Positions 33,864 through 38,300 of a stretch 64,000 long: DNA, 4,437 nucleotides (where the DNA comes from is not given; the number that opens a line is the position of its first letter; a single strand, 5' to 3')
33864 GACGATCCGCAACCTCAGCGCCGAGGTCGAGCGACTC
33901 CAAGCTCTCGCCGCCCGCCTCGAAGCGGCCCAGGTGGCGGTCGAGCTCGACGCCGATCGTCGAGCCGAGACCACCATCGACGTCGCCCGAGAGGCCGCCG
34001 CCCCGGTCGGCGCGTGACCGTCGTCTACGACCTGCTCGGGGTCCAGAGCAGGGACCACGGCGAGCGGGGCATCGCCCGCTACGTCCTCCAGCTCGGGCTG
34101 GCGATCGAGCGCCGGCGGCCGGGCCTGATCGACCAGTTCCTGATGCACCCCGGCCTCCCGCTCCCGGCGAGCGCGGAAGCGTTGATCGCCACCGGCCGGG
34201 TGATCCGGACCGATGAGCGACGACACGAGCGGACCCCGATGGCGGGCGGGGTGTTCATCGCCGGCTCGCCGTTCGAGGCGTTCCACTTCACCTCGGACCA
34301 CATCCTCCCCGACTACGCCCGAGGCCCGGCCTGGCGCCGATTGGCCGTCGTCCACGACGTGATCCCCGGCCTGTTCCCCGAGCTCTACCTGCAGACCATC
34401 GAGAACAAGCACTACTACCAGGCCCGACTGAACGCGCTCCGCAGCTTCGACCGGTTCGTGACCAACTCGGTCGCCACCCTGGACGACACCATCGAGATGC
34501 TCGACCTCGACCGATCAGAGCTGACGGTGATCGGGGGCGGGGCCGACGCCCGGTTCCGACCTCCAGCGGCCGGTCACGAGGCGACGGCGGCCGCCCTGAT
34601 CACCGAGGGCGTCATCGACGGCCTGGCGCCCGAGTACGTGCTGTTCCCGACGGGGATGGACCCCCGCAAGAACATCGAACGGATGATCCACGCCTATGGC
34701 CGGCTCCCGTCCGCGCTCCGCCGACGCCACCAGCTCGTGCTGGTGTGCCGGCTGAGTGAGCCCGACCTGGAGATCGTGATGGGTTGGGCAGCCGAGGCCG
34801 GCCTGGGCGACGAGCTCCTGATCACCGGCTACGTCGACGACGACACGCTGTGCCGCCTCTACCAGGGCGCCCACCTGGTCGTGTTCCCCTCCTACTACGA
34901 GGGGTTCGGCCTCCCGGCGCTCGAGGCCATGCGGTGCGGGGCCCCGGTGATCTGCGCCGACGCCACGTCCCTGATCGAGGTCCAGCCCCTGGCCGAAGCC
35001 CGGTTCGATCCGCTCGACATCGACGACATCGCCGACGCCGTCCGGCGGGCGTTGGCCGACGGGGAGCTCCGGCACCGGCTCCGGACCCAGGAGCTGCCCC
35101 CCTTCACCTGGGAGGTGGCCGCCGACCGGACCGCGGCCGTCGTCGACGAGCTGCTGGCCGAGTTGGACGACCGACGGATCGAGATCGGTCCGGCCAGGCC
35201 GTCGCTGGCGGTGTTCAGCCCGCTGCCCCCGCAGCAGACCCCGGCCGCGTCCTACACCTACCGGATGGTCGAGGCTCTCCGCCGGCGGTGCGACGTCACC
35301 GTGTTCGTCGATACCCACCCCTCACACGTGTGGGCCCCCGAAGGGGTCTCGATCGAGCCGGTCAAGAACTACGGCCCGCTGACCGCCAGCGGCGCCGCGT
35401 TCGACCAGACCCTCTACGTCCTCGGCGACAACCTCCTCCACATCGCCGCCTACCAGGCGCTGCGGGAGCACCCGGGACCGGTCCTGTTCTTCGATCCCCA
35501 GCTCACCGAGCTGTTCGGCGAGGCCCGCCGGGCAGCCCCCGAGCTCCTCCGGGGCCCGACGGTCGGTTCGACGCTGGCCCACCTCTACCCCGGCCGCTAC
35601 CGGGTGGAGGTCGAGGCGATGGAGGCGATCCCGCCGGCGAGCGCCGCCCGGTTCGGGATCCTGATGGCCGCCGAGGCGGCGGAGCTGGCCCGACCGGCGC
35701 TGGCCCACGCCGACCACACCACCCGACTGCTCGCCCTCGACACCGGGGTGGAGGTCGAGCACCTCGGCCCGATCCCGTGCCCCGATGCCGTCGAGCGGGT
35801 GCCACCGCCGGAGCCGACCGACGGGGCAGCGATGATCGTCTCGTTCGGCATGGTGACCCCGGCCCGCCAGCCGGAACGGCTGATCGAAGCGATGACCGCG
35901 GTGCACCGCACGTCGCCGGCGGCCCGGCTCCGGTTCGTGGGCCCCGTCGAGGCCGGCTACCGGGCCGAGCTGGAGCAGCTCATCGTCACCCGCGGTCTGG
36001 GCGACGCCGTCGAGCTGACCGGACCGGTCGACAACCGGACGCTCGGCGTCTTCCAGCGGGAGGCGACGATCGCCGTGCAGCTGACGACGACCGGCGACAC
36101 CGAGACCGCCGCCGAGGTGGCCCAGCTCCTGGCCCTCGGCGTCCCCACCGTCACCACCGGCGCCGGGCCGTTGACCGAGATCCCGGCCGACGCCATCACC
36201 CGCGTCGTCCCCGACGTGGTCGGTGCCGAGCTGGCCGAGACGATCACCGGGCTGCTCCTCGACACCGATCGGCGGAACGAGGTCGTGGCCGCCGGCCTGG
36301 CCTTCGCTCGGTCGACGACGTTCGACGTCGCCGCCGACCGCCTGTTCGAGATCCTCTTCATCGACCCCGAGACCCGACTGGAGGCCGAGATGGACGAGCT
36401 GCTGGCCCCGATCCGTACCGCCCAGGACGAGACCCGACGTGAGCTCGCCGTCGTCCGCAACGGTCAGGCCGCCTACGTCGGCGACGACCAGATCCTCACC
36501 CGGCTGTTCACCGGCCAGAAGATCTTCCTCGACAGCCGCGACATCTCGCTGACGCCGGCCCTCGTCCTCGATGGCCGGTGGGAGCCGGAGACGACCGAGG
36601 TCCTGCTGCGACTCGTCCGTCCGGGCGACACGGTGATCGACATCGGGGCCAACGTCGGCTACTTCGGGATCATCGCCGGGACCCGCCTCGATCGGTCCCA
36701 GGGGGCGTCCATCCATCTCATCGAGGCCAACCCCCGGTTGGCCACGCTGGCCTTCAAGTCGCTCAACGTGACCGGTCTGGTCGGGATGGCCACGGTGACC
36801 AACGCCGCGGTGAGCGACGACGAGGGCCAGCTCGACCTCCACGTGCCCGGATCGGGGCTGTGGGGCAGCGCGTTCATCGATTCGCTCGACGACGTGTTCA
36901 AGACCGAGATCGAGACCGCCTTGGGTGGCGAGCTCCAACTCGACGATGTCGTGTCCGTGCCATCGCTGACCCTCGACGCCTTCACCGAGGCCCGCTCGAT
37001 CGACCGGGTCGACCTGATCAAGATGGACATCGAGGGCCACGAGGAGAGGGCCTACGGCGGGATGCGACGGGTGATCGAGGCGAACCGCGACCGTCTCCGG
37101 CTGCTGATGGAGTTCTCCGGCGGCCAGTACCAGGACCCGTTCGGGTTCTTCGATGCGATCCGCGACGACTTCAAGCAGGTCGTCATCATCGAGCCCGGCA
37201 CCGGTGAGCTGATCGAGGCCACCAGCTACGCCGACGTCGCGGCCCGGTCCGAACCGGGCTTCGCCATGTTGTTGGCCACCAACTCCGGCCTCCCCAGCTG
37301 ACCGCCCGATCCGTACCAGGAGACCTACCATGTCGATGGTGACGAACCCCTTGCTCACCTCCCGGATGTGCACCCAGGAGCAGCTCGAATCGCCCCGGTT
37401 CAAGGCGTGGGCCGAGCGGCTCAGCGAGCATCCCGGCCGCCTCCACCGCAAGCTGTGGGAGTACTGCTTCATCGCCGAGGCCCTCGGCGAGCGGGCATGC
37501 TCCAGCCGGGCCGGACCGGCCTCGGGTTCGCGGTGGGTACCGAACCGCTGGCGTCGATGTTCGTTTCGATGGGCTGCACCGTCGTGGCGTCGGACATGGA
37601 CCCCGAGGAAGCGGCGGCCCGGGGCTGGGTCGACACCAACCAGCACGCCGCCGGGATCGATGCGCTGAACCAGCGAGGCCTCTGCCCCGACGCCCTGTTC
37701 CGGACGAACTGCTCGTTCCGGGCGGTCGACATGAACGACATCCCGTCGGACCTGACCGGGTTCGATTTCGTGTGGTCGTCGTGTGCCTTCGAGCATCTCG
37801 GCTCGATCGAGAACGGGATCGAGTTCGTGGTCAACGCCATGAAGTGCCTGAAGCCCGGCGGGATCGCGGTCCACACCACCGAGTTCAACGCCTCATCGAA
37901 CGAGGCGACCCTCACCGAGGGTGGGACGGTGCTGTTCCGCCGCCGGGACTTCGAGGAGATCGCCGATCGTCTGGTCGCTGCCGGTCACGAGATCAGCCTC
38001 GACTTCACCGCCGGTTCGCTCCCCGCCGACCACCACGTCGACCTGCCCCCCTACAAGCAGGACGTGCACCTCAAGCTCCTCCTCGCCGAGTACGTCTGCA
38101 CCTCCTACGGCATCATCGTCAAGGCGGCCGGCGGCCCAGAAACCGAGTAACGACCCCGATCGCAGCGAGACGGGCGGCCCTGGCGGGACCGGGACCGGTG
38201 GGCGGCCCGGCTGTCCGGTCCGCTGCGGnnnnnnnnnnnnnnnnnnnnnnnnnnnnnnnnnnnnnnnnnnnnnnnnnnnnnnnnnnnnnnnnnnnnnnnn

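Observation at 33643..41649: Convergent glycan assembly and export locus built around a GT4-GT4-FkbM fusion and a Wzm/Wzt exporter with a cap-reading-type Wzt domain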

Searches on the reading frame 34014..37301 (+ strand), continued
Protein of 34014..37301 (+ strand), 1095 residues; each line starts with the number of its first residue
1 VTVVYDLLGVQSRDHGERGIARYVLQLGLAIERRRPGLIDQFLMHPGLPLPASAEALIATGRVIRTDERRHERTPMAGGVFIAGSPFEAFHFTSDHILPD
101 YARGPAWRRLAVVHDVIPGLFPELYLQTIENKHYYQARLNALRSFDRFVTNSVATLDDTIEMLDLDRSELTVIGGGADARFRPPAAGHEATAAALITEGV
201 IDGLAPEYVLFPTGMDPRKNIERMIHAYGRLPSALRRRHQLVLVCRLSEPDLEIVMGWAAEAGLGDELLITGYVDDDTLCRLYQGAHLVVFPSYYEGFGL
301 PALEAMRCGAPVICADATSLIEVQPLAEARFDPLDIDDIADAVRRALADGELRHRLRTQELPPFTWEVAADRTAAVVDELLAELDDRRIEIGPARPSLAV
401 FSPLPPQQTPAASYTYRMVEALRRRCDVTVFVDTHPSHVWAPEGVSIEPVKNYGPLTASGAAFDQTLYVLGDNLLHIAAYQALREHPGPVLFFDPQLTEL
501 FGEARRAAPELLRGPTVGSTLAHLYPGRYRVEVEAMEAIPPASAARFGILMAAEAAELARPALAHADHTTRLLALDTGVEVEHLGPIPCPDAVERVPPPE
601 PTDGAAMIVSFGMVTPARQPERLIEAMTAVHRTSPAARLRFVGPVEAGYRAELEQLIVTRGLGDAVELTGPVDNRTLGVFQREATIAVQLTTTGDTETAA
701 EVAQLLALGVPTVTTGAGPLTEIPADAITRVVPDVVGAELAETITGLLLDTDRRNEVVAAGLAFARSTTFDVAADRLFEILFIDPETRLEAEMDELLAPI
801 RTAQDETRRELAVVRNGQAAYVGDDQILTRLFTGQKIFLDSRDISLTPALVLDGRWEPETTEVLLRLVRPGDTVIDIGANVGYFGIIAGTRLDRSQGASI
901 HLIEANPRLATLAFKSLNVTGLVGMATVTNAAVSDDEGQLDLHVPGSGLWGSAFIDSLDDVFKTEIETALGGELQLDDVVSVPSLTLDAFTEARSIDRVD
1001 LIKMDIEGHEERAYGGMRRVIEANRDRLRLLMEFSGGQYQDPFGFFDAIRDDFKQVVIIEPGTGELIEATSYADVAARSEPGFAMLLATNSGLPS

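Call 69: search_protein_families(library=pfam, proteins=[L008:4780-6189:-, L008:6515-7519:-, L008:7628-8581:-, L008:8597-9670:-, L008:9833-11014:+, L008:11049-11843:-, L008:12027-13871:-, L008:13884-15095:-, L008:2339-3244:-, L008:2-1651:-], max_evalue=0.001)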
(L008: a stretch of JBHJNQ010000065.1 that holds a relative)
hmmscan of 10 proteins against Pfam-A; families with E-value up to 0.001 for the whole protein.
L008:4780-6189:- (469 aa): 1 family
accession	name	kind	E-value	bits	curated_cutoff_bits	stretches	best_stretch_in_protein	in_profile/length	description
PF01425.27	Amidase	-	4e-93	313.3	27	1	25-445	2-445/445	Amidase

L008:6515-7519:- (334 aa): 3 families
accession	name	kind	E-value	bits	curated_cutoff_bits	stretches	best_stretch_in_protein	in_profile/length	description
PF16884.10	ADH_N_2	-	1.5e-22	79.9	31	1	5-112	1-108/108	N-terminal domain of oxidoreductase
PF00107.32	ADH_zinc_N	-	1.6e-20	73.8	31.8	1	157-278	2-116/129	Zinc-binding dehydrogenase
PF13602.12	ADH_zinc_N_2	-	3.4e-11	44.6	27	1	189-329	1-133/134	Zinc-binding dehydrogenase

L008:7628-8581:- (317 aa): 0 families

L008:8597-9670:- (357 aa): 2 families
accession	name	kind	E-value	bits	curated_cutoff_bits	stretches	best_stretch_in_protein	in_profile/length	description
PF25077.1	DUF7800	-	9.1e-25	87.1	27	1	103-179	3-84/89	Domain of unknown function (DUF7800)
PF09423.15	PhoD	-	1.3e-08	34.8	27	1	235-346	21-128/343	PhoD-like phosphatase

L008:9833-11014:+ (393 aa): 1 family
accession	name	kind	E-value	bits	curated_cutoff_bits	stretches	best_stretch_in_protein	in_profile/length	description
PF05050.19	Methyltransf_21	-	1.8e-15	57.9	22.7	1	172-346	1-164/173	Methyltransferase FkbM domain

L008:11049-11843:- (264 aa): 2 families
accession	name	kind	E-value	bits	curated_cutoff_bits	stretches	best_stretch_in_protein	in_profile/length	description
PF00685.33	Sulfotransfer_1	-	2e-10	41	22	1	54-241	68-254/255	Sulfotransferase domain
PF13469.12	Sulfotransfer_3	-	2.2e-06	28.6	27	0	13-33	1-21/216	Sulfotransferase family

L008:12027-13871:- (614 aa): 6 families
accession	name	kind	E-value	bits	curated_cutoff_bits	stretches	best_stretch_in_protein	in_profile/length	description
PF00009.33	GTP_EFTU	-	4.6e-53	180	26.5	1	11-198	2-182/188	Elongation factor Tu GTP binding domain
PF21018.2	BipA_C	-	1.1e-43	147.9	23.8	1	493-600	2-109/110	TypA/BipA C-terminal domain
PF00679.30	EFG_C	-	1.1e-23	83.4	27.9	1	404-489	2-87/89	Elongation factor G C-terminus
PF22042.2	EF-G_D2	-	5.2e-13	49.3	27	1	213-297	2-82/84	Elongation factor G domain 2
PF03144.31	GTP_EFTU_D2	-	3.5e-10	40.6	30.3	1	227-296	1-72/73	Elongation factor Tu domain 2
PF01926.29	MMR_HSR1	-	3.6e-07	30.7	21.9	1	15-136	2-113/113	50S ribosome-binding GTPase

L008:13884-15095:- (403 aa): 1 family
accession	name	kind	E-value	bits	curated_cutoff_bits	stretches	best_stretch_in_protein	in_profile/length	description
PF00291.31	PALP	-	3.3e-77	260.1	35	1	103-389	4-295/295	Pyridoxal-phosphate dependent enzyme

L008:2339-3244:- (301 aa): 2 families
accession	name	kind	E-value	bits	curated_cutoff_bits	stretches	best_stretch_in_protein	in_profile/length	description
PF00990.26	GGDEF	-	5.6e-37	127.4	23.8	1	62-212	1-159/161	Diguanylate cyclase, GGDEF domain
PF17853.6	GGDEF_2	-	0.00072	20.2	24.5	0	81-168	15-86/116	GGDEF-like domain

L008:2-1651:- (550 aa): 1 family
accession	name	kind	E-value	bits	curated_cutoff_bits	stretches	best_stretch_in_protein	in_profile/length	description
PF19935.4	DUF6398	-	9.3e-09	36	27.2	1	478-527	10-59/106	Domain of unknown function (DUF6398)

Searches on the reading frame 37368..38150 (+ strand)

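Call 8: search_protein_families(library=pfam, proteins=[window:37368-38150:+], max_evalue=0.01)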
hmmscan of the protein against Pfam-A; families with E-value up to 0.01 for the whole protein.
window:37368-38150:+ (260 aa): 5 families
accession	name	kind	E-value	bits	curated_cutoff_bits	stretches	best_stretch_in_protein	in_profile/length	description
PF08241.18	Methyltransf_11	-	7.4e-07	30.2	21.2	1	55-168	4-94/95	Methyltransferase domain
PF13649.12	Methyltransf_25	-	9e-05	23.5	27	1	113-165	46-97/97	Methyltransferase domain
PF13489.12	Methyltransf_23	-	0.00016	21.9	27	1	45-200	20-134/164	Methyltransferase domain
PF08242.18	Methyltransf_12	-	0.00056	21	30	1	114-166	50-97/98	Methyltransferase domain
PF13847.12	Methyltransf_31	-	0.00072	19.7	27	1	113-172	54-112/145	Methyltransferase domain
